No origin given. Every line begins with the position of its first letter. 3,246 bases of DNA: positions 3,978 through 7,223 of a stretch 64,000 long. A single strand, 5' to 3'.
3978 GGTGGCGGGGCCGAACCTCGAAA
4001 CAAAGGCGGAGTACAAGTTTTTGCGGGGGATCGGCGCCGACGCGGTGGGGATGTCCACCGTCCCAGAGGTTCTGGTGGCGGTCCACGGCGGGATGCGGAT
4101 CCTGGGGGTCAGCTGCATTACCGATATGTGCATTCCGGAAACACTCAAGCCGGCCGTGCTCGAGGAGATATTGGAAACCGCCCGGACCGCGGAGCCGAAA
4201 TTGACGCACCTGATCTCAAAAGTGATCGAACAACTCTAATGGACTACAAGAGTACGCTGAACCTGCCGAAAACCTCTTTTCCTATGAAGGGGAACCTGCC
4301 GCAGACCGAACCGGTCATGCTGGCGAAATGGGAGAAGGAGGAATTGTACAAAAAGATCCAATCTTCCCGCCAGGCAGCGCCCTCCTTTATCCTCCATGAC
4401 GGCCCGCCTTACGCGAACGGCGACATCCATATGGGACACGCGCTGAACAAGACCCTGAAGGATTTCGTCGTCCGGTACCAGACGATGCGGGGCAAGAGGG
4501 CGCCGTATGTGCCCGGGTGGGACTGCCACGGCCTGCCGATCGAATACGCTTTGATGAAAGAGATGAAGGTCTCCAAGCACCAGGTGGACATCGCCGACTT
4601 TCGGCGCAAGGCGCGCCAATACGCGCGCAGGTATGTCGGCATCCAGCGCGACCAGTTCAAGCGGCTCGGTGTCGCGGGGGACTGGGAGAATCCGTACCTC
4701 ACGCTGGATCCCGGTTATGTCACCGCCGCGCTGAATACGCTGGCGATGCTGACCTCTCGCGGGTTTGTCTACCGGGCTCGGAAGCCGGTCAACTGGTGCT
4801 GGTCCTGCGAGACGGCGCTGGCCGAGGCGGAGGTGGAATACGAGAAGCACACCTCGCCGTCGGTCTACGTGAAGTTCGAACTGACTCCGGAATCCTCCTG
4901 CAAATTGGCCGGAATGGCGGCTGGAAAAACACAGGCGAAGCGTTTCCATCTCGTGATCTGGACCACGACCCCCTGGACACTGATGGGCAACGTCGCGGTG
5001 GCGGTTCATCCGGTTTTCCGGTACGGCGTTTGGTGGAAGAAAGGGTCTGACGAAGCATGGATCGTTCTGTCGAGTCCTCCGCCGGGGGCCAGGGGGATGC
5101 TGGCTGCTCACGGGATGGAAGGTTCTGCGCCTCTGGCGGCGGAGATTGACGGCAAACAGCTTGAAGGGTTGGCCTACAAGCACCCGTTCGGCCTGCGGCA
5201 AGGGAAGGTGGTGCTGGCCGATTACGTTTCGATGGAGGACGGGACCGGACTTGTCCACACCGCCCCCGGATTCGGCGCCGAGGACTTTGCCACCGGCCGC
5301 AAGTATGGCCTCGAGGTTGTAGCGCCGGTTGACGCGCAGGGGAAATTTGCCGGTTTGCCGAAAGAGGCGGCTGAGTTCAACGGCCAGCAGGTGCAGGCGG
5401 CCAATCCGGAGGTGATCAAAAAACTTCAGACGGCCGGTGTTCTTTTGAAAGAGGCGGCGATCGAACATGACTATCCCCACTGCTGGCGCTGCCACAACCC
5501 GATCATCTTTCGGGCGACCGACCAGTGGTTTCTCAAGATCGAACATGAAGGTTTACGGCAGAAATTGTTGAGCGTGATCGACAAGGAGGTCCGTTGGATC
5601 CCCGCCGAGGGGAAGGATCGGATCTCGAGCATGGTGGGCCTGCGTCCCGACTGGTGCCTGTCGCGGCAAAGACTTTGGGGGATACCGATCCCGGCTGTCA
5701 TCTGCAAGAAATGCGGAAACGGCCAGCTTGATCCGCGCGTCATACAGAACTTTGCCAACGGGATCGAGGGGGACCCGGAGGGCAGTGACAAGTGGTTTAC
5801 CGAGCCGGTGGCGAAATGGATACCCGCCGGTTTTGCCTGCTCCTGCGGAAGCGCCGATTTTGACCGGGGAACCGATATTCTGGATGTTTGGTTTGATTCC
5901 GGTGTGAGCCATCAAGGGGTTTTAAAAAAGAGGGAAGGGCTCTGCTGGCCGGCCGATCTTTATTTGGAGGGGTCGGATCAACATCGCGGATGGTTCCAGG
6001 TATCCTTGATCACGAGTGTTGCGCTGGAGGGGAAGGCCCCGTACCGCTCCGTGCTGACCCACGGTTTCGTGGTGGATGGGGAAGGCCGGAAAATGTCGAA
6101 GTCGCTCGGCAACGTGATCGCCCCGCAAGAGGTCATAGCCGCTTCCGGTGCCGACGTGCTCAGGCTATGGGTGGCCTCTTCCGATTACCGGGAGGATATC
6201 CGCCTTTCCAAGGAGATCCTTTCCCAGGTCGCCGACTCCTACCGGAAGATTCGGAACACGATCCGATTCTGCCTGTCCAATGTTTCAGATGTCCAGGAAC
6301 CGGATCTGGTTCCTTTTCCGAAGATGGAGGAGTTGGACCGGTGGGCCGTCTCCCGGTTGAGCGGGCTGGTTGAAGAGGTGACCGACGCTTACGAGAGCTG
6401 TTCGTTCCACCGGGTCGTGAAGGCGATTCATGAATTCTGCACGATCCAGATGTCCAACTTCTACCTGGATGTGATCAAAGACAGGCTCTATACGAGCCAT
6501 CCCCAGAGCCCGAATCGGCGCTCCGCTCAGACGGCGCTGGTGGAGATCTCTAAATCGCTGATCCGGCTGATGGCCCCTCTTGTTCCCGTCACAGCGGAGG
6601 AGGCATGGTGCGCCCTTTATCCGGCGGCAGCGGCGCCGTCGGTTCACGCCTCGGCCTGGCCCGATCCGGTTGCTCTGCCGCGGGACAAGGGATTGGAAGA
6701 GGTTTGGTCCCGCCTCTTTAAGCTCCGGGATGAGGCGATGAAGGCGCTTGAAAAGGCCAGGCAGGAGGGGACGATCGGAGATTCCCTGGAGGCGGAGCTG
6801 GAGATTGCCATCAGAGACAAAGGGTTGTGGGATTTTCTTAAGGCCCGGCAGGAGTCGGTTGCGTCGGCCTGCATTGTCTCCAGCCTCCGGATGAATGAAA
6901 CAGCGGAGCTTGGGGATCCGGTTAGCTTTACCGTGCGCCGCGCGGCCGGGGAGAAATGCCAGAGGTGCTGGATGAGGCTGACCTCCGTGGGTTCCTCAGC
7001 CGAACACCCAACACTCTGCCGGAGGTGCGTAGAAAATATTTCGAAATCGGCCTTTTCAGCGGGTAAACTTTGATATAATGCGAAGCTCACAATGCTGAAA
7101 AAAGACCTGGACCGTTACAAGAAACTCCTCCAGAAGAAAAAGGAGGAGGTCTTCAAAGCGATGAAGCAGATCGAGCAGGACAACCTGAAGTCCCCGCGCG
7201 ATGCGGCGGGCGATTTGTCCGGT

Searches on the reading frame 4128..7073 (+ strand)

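Call 36: search_protein_families(library=pfam, proteins=[window:4128-7073:+], max_evalue=0.00001)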
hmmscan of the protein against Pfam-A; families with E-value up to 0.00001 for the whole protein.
window:4128-7073:+ (981 aa): 6 families
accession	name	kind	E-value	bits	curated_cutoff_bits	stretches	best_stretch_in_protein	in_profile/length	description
PF00133.28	tRNA-synt_1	-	7.5e-133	443.7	22.7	1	64-694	2-414/414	tRNA synthetases class I (I, L, M and V)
PF08264.19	Anticodon_1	-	9.4e-35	120.1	25.1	1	737-893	1-148/148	Anticodon-binding domain of tRNA ligase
PF09334.17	tRNA-synt_1g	-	8.6e-23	81.2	20.1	1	94-237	8-136/391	tRNA synthetases class I (M)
PF06827.20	zf-FPG_IleRS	-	4.8e-09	36.3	21.3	1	941-969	1-29/30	Zinc finger found in FPG and IleRS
PF01406.26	tRNA-synt_1e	-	6e-08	32.8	27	1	628-701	227-299/301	tRNA synthetases class I (C) catalytic domain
PF01921.24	tRNA-synt_1f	-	4.8e-07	29.5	27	1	626-712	255-339/360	tRNA synthetases class I (K)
